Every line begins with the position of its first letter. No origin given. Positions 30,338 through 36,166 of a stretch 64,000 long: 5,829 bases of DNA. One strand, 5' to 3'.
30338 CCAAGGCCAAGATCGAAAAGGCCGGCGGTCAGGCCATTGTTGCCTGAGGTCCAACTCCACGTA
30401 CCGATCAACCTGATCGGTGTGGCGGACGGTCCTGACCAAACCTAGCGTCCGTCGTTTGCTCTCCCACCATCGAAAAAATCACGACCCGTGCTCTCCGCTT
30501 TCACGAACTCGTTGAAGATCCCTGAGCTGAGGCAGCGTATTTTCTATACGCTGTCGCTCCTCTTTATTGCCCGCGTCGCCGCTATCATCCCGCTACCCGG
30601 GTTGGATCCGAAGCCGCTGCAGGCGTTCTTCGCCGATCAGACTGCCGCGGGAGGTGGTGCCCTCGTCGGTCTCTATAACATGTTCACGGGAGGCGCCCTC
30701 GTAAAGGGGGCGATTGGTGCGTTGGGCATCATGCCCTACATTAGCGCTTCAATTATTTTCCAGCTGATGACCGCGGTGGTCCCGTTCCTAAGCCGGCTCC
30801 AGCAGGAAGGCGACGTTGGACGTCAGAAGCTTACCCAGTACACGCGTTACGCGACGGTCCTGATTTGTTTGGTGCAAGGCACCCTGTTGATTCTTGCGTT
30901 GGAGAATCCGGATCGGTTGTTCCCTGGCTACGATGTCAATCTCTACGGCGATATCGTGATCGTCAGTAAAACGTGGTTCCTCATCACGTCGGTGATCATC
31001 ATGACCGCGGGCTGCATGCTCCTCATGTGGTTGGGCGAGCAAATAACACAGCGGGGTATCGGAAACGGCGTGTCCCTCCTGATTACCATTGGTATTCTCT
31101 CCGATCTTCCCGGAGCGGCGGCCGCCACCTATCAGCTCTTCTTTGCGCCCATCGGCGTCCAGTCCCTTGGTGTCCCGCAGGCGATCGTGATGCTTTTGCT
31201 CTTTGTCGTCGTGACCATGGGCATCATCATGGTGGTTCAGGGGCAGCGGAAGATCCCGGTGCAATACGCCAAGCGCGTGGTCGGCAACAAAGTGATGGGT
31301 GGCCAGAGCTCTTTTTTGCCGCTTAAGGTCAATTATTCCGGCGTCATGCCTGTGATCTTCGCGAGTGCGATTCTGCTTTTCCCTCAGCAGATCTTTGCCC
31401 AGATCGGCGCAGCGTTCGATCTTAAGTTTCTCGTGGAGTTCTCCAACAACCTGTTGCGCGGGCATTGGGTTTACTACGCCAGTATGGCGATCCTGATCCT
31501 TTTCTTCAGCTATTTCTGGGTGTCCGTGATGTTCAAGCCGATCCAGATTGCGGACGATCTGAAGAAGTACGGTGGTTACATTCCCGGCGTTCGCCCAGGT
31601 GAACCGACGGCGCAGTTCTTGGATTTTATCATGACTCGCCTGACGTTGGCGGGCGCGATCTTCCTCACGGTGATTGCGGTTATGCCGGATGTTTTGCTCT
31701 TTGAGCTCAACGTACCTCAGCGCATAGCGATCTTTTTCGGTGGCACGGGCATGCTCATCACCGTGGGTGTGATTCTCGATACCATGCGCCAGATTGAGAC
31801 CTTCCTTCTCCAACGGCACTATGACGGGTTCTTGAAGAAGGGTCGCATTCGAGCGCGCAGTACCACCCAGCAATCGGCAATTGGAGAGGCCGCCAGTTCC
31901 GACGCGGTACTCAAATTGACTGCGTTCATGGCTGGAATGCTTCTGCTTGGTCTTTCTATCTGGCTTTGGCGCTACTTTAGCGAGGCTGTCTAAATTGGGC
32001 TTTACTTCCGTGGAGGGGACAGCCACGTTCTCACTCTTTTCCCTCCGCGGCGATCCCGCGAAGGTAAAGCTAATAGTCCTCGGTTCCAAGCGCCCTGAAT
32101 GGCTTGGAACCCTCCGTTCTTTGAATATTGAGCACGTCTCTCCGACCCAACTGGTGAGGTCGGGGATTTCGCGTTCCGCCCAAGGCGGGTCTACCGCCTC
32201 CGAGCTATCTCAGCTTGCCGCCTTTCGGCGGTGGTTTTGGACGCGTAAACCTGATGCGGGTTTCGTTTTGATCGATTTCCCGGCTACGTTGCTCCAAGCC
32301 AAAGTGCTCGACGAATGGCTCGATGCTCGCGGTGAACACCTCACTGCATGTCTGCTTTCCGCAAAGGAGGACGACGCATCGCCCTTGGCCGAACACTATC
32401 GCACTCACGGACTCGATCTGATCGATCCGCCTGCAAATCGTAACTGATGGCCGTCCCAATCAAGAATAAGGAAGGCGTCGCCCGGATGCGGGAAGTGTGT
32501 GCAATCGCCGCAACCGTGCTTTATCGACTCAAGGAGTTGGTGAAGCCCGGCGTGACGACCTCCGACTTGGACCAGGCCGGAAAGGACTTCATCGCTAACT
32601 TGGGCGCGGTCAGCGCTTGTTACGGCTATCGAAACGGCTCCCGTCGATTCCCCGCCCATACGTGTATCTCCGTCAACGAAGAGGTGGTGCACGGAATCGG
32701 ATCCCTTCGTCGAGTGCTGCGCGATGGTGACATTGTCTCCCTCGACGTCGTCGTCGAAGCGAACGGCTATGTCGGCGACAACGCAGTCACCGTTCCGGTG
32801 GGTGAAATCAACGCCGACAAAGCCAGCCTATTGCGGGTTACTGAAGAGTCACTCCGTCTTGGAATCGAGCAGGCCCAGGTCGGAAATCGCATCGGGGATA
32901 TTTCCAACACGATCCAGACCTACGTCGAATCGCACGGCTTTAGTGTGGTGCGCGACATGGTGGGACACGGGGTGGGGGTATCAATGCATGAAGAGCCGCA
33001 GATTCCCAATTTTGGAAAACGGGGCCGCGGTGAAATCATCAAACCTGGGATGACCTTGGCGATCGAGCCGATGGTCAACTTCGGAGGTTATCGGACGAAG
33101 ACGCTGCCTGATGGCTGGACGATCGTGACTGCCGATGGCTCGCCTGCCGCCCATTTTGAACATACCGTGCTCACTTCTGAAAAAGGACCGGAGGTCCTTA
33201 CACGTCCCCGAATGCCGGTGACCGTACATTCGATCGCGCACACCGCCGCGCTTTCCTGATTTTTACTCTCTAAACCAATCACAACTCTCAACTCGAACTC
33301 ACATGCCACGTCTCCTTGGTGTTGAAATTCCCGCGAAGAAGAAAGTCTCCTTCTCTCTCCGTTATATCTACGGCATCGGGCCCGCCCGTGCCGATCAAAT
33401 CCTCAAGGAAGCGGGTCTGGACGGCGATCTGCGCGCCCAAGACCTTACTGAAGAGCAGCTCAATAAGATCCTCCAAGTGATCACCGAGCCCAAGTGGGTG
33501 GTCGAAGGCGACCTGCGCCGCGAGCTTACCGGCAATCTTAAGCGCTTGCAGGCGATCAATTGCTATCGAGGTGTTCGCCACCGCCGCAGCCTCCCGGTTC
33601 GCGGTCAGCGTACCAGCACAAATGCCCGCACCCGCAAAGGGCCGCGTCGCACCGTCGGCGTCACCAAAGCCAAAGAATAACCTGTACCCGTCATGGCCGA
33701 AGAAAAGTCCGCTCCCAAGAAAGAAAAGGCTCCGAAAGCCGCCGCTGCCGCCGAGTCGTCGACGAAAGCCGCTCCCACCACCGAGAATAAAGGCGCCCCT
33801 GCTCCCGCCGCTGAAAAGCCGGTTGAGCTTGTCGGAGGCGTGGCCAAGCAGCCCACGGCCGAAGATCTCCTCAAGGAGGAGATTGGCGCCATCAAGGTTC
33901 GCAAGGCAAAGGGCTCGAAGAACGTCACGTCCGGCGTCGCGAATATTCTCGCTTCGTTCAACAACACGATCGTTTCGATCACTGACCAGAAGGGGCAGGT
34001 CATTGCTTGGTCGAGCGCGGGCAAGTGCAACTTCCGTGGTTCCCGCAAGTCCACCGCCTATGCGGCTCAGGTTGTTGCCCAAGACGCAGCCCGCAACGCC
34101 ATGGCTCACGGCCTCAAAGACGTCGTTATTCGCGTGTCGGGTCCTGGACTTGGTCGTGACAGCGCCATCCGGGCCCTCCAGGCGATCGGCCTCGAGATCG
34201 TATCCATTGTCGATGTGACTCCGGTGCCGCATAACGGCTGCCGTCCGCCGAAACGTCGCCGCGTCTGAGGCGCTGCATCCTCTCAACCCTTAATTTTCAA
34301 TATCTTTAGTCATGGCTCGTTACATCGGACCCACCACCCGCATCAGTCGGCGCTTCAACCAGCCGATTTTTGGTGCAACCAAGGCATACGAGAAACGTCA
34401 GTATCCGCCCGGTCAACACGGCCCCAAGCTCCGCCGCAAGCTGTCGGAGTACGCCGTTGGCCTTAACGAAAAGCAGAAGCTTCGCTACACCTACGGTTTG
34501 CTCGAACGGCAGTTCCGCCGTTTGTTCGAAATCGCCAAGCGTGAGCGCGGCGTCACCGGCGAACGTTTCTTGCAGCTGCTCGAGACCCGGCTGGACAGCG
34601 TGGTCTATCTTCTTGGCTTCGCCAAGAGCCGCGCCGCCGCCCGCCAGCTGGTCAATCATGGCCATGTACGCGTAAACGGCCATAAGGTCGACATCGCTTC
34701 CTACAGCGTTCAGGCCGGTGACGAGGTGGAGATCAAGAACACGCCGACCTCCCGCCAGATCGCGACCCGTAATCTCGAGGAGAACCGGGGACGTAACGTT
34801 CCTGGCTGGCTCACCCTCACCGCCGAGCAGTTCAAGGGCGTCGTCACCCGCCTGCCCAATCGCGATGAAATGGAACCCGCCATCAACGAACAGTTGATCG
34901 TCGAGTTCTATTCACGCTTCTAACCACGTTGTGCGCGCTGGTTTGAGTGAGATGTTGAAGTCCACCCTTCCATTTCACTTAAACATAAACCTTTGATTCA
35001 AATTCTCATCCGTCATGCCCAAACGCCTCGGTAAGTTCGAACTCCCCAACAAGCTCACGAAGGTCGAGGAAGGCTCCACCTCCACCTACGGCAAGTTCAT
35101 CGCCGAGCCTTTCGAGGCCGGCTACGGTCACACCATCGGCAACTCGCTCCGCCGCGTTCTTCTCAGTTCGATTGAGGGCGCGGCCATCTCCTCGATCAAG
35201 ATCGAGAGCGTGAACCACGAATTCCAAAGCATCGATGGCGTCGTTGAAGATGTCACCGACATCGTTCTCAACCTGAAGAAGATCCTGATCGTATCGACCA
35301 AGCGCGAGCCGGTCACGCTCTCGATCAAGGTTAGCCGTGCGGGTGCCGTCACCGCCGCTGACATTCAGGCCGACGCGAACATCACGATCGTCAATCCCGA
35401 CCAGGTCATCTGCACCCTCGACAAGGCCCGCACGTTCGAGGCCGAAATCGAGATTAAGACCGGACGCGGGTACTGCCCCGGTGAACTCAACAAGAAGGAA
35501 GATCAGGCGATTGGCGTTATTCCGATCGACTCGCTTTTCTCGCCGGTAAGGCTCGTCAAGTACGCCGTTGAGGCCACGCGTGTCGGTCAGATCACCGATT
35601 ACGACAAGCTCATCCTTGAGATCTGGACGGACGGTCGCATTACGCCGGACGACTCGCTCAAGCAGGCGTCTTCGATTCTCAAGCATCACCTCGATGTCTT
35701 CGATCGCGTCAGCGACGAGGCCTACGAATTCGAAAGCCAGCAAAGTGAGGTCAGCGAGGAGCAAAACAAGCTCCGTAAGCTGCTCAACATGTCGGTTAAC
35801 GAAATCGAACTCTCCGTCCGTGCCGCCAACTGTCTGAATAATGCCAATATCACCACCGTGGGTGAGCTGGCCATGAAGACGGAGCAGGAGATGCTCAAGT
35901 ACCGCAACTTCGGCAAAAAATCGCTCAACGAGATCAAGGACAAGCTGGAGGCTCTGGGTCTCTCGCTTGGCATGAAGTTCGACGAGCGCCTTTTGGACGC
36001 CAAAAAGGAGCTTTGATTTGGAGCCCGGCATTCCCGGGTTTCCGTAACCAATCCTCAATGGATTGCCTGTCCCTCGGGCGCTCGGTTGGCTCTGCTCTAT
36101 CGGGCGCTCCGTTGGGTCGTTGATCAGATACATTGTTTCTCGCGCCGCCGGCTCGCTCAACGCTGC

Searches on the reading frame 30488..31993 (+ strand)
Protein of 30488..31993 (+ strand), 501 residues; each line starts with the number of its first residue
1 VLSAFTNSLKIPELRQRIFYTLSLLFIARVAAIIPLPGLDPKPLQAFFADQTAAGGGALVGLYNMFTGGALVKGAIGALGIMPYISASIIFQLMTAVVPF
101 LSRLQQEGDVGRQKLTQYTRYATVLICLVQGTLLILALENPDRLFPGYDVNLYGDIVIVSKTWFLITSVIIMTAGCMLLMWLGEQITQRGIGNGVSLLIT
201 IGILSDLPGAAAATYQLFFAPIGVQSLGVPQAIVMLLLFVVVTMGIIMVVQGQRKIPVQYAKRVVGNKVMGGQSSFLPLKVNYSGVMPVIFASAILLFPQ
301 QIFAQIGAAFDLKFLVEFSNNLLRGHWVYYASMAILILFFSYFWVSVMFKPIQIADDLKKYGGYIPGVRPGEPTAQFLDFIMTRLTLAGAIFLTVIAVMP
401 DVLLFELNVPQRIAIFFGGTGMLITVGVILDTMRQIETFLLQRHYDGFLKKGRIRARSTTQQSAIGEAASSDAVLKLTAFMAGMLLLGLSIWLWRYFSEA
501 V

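Call 59: search_protein_families(library=pfam, proteins=[window:30488-31993:+], max_evalue=0.00001)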
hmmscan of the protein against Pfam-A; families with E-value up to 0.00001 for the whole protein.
window:30488-31993:+ (501 aa): 1 family
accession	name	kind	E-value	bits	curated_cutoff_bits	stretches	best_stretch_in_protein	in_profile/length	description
PF00344.25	SecY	-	1.2e-105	353.7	32.2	1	76-433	2-306/306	SecY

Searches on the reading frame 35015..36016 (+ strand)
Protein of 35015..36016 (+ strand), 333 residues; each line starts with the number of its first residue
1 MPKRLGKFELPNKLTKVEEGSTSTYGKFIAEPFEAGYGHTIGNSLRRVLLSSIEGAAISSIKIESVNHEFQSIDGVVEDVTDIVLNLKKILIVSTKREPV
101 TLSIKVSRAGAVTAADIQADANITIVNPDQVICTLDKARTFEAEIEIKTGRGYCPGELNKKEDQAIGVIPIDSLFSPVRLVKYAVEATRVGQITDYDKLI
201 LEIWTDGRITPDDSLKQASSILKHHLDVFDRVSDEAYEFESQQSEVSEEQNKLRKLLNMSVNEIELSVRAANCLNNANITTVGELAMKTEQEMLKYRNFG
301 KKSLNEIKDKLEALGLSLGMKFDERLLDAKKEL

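Call 59: search_protein_families(library=pfam, proteins=[window:35015-36016:+], max_evalue=0.00001)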
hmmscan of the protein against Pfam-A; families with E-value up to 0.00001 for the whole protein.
window:35015-36016:+ (333 aa): 3 families
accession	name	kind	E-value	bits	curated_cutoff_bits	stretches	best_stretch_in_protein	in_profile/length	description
PF01000.31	RNA_pol_A_bac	-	5e-31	107.8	33.9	1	61-176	1-119/119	RNA polymerase Rpb3/RpoA insert domain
PF03118.21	RNA_pol_A_CTD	-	5.5e-26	90.5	23.8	1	248-312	2-66/67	Bacterial RNA polymerase, alpha chain C terminal domain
PF01193.29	RNA_pol_L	-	1.8e-25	88.9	24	1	31-226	1-74/74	RNA polymerase Rpb3/Rpb11 dimerisation domain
